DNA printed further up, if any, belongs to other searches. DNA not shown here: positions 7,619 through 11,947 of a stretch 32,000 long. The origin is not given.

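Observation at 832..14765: Three-operon locus that uses the same five part-types twice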

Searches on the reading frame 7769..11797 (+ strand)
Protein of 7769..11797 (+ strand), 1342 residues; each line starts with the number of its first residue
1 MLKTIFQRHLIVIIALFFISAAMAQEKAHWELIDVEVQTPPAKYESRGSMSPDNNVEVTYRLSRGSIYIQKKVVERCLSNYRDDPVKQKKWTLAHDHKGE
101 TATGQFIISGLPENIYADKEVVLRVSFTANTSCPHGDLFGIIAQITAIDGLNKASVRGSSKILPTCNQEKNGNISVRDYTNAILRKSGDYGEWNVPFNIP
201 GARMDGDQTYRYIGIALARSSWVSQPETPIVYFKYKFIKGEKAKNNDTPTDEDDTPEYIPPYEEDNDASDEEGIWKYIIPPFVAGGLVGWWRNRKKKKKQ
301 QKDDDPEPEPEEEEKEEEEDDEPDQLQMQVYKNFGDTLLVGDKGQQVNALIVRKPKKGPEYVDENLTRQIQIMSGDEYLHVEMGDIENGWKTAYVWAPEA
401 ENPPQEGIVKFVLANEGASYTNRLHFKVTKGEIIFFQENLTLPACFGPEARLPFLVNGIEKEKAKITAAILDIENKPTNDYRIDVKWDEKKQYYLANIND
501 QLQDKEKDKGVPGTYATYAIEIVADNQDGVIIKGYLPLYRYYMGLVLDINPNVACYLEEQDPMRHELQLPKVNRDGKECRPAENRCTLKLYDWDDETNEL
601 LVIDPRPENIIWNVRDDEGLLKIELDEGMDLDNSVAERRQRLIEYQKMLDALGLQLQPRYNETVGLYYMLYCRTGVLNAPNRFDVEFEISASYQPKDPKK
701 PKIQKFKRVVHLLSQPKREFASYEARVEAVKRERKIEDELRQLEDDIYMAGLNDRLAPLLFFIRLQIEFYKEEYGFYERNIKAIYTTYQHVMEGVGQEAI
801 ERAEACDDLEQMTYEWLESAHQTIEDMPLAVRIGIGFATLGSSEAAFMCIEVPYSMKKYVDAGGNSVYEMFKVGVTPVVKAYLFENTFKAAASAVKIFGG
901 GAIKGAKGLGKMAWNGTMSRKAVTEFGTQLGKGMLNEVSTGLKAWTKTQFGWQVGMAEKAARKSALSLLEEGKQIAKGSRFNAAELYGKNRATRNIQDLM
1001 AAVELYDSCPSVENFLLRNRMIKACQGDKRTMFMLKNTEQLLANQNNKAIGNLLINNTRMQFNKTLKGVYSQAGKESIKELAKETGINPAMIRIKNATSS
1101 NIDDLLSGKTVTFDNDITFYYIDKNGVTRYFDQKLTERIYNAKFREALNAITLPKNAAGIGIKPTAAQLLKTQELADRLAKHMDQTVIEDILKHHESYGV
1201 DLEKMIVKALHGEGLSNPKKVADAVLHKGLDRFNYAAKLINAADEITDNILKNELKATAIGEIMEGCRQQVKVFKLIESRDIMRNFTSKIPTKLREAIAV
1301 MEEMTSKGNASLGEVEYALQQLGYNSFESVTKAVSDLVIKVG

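Call 4: search_protein_families(library=pfam, proteins=[window:7769-11797:+], max_evalue=0.1)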
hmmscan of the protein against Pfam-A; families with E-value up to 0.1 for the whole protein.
window:7769-11797:+ (1342 aa): 2 families
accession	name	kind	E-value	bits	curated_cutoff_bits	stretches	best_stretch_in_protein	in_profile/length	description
PF16036.10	Chalcone_3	-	0.0039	17.7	27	1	1058-1158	58-155/165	Chalcone isomerase-like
PF20799.2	PIMT_C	-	0.0083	16.5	22.9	0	1079-1141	7-65/104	Protein-L-isoaspartyl O-methyltransferase, C-terminal domain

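Call 5: search_protein_families(library=ncbifam, proteins=[window:7769-11797:+], max_evalue=0.1)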
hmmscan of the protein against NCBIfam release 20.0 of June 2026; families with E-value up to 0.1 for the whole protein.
window:7769-11797:+ (1342 aa): 0 families

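Call 12: find_homologous_proteins(query=window:7769-11797:+)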
Query window:7769-11797:+ (1342 aa): 14 proteins with E <= 0.001 among 8000 candidates.
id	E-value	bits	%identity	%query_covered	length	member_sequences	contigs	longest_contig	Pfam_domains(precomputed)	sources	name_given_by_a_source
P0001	0.0e+0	2401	96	82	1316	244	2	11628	-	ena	-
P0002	0.0e+0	1252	49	100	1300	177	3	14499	-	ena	-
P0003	1.6e-232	793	40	81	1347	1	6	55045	-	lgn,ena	-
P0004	4.3e-214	732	40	81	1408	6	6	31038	-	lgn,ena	-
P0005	3.4e-212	726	40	81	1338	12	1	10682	-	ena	-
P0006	3.6e-181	623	41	52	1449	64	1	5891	-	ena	-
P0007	1.5e-148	515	42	46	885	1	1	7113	-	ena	-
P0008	8.7e-148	512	50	38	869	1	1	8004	-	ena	-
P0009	5.8e-134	466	33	81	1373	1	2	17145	-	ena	-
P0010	8.0e-117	410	31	79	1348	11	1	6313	-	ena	-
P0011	1.1e-97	346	39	37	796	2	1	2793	-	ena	-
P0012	5.4e-88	314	28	74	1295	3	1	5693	PF13240.12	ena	-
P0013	8.1e-80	287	28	74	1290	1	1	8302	PF13240.12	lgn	-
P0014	9.5e-57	211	26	75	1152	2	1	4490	-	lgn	-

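Call 13: search_solved_structures(query=window:7769-11797:+, max_evalue=1)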
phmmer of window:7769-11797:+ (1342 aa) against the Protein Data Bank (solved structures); distinct sequences matched with E-value up to 1: 0.

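Call 14: search_protein_families(library=padloc, proteins=[window:7769-11797:+], max_evalue=0.1)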
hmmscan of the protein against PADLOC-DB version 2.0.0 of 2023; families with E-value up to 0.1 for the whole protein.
window:7769-11797:+ (1342 aa): 0 families

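Call 17: find_encoding_contigs(protein=P0003, flank=10000, max_places=3)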
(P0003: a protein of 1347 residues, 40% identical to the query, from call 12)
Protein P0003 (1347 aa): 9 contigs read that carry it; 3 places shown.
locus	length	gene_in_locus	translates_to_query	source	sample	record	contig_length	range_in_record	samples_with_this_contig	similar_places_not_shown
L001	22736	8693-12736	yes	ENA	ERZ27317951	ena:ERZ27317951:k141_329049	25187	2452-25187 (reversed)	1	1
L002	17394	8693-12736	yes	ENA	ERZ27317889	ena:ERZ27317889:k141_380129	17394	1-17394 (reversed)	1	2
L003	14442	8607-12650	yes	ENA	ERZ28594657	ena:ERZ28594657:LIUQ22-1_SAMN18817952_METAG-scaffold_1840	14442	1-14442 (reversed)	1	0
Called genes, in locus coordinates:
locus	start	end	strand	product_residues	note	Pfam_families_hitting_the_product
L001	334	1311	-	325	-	PF00348:polyprenyl_synt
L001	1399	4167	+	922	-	PF02739:5_3_exonuc_N, PF01367:5_3_exonuc, PF01612:DNA_pol_A_exo1, PF22619:DNA_polI_exo1, PF00476:DNA_pol_A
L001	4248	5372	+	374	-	-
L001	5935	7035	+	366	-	PF01926:MMR_HSR1, PF02421:FeoB_N, PF06071:YchF-GTPase_C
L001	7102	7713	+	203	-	-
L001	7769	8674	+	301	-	-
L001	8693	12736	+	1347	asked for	-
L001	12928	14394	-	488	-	PF02163:Peptidase_M50, PF17820:PDZ_6 (weak)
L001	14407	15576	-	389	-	PF02670:DXP_reductoisom, PF08436:DXP_redisom_C, PF13288:DXPR_C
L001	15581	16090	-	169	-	PF01782:RimM, PF24986:PRC_RimM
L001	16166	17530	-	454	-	PF00275:EPSP_synthase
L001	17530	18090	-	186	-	PF14123:DUF4290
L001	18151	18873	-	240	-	PF00814:TsaD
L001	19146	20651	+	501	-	PF03321:GH3, PF23571:GH3_M, PF23572:GH3_C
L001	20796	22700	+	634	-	PF13205:Big_5, PF17210:SdrD_B (faint)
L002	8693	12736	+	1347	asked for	-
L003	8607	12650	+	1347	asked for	-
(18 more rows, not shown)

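Call 18: find_encoding_contigs(protein=P0004, flank=10000, max_places=3)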
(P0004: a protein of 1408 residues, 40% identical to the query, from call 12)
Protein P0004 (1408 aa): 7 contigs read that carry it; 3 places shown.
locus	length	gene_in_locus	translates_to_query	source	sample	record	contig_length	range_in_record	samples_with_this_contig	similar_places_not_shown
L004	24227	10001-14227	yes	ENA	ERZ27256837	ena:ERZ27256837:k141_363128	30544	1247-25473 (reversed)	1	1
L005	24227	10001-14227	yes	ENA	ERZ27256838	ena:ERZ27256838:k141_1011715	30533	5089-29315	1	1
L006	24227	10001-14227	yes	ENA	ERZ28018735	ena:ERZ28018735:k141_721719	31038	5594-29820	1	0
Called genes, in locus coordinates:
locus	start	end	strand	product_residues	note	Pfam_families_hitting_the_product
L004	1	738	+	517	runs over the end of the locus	PF00165:HTH_AraC (faint), PF12833:HTH_18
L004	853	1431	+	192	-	PF04011:LemA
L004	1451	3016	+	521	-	PF09972:DUF2207, PF20990:DUF2207_C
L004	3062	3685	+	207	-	-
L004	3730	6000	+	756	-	PF13240:Zn_Ribbon_1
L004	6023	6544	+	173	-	-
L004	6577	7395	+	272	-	-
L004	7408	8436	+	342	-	-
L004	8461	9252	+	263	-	PF12773:DZR (weak), PF13240:Zn_Ribbon_1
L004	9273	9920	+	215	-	-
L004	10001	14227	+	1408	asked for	-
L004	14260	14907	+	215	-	-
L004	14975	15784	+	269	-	PF00459:Inositol_P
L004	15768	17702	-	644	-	PF00270:DEAD, PF00271:Helicase_C, PF16124:RecQ_Zn_bind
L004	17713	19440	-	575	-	PF01368:DHH, PF02272:DHHA1, PF17768:RecJ_OB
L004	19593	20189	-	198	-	PF04074:DUF386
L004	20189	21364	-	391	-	PF00112:Peptidase_C1 (faint), PF03051:Peptidase_C1_2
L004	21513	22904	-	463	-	PF05195:AMP_N, PF00557:Peptidase_M24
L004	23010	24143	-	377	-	PF07470:Glyco_hydro_88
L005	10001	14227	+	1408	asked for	-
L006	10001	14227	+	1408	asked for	-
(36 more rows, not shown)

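Call 19: find_encoding_contigs(protein=P0009, flank=10000, max_places=2)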
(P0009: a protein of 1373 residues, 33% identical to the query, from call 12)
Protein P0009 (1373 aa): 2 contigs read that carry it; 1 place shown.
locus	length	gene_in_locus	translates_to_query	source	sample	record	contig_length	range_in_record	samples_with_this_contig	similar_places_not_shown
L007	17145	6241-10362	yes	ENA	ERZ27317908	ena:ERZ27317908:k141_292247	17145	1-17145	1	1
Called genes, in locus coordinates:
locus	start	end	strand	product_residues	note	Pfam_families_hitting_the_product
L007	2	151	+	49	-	?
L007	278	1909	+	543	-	PF08238:Sel1, PF00656:Peptidase_C14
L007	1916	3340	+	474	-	PF00112:Peptidase_C1, PF14326:DUF4384 (weak)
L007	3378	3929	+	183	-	-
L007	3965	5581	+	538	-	PF09972:DUF2207, PF20990:DUF2207_C (weak)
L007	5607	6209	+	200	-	-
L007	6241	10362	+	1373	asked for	-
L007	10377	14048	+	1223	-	-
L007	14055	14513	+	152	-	PF13240:Zn_Ribbon_1 (weak)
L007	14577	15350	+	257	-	-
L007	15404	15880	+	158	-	PF12773:DZR (weak), PF13240:Zn_Ribbon_1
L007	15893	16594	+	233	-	PF03544:TonB_C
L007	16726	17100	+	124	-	-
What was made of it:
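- Closest known: TonB/TolA periplasm-spanning proteins. Same: A protein with a true TonB_C domain occupies the equivalent place in L007 (call 19).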

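Call 20: find_encoding_contigs(protein=P0002, flank=10000, max_places=2)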
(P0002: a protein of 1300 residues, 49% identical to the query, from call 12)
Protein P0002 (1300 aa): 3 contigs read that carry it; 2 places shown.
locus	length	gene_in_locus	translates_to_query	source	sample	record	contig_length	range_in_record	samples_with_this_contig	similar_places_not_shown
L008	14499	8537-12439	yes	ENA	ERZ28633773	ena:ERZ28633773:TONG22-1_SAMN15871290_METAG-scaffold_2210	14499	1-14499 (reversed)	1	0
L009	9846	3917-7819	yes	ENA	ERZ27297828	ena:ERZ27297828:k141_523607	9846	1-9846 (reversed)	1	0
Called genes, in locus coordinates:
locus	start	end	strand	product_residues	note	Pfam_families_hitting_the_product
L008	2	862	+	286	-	?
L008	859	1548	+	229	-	PF20582:UPF0758_N, PF04002:RadC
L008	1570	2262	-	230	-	-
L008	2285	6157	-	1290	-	-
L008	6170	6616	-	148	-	-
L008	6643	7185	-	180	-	-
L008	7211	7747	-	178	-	PF12773:DZR (faint), PF13240:Zn_Ribbon_1 (weak)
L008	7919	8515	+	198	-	-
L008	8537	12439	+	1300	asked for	-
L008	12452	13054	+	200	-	-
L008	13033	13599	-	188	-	-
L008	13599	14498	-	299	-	?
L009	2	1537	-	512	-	?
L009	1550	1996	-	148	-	-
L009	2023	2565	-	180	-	-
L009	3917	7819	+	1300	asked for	-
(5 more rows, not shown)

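Call 21: find_encoding_contigs(protein=P0013, flank=10000, max_places=2)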
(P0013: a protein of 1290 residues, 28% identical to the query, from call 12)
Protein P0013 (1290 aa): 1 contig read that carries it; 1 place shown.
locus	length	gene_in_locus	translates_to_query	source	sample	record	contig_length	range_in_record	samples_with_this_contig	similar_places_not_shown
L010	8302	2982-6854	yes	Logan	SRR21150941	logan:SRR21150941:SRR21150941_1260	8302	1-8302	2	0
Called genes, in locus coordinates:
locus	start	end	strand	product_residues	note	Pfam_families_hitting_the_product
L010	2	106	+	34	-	?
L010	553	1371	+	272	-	PF12833:HTH_18, PF00165:HTH_AraC (weak)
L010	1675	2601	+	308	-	-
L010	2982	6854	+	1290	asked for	PF13240:Zn_Ribbon_1 (weak)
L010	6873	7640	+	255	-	PF13240:Zn_Ribbon_1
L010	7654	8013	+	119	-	-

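Call 22: find_encoding_contigs(protein=P0005, flank=10000, max_places=2)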
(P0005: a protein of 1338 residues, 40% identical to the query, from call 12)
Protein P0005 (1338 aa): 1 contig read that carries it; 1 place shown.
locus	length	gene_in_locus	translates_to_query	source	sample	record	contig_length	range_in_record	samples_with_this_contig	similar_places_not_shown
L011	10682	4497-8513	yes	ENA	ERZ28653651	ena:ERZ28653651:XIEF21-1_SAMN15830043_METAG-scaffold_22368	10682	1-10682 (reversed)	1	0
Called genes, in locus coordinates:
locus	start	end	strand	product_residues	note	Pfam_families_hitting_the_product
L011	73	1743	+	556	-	PF12833:HTH_18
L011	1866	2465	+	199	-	-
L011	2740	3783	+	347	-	PF19085:Choline_bind_2 (weak)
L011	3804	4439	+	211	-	PF13240:Zn_Ribbon_1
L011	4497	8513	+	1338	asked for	-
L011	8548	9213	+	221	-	-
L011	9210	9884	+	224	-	-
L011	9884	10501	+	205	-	-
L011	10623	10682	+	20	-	?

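Call 23: find_encoding_contigs(protein=P0001, flank=10000, max_places=2)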
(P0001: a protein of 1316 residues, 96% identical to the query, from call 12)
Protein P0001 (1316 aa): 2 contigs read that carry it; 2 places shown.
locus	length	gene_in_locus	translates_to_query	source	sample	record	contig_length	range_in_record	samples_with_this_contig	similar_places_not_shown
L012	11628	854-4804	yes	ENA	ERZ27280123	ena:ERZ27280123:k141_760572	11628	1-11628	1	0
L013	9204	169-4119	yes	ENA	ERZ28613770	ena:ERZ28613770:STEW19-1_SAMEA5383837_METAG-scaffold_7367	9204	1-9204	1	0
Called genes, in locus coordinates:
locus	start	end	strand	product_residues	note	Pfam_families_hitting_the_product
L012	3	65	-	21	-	?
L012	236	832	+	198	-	-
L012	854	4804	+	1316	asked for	-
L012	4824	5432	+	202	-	-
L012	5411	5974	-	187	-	-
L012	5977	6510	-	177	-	-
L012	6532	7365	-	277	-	PF12773:DZR (faint), PF13240:Zn_Ribbon_1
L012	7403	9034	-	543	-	PF09972:DUF2207, PF20990:DUF2207_C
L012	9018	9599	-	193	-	PF04011:LemA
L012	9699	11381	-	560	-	PF01344:Kelch_1 (faint), PF00165:HTH_AraC (faint), PF12833:HTH_18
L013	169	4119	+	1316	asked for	-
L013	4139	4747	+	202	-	-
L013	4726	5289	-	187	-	-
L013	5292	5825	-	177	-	-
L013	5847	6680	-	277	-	PF12773:DZR (faint), PF13240:Zn_Ribbon_1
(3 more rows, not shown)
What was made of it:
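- LemA+DUF2207 genes lie inside related loci L004, L007 and L012 (calls 18, 19, 23).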

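Call 34: search_protein_families(library=phrogs, proteins=[window:7769-11797:+], max_evalue=0.01)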
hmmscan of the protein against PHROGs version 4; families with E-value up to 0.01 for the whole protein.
window:7769-11797:+ (1342 aa): 0 families

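Call 46: search_protein_families(library=pfam, proteins=[L007:10377-14048:+, L004:3730-6000:+, L004:6577-7395:+, L004:6023-6544:+, L004:9273-9920:+, L001:7769-8674:+, L010:1675-2601:+, L007:14577-15350:+], max_evalue=0.01)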
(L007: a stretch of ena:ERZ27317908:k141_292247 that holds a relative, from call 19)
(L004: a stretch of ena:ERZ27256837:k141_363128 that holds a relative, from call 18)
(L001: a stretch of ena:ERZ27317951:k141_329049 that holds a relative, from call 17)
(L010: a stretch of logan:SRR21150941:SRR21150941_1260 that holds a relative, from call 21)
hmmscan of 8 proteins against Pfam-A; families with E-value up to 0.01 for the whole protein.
L007:10377-14048:+ (1223 aa): 0 families

L004:3730-6000:+ (756 aa): 3 families
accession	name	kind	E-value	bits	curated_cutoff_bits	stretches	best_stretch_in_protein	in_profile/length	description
PF13240.11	Zn_Ribbon_1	-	1.1e-07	31.9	25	1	3-25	1-23/23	zinc-ribbon domain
PF12773.13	DZR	-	6.1e-05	23.5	27.3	1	4-26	1-23/45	Double zinc ribbon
PF13248.11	Zn_ribbon_3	-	0.0015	18.3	27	1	1-25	2-26/26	zinc-ribbon domain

L004:6577-7395:+ (272 aa): 2 families
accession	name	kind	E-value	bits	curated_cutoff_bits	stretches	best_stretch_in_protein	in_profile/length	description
PF01442.23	Apolipoprotein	-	0.0011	19.2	90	1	53-110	122-179/190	Apolipoprotein A1/A4/E domain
PF13462.12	Thioredoxin_4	-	0.0076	16.9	23.2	0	14-109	33-124/165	Thioredoxin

L004:6023-6544:+ (173 aa): 0 families

L004:9273-9920:+ (215 aa): 0 families

L001:7769-8674:+ (301 aa): 1 family
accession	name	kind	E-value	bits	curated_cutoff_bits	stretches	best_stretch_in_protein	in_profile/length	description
PF14283.11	CD1107-like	-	0.0023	18.3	26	0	126-169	114-157/158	Mobile element protein CD1107-like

L010:1675-2601:+ (308 aa): 0 families

L007:14577-15350:+ (257 aa): 0 families
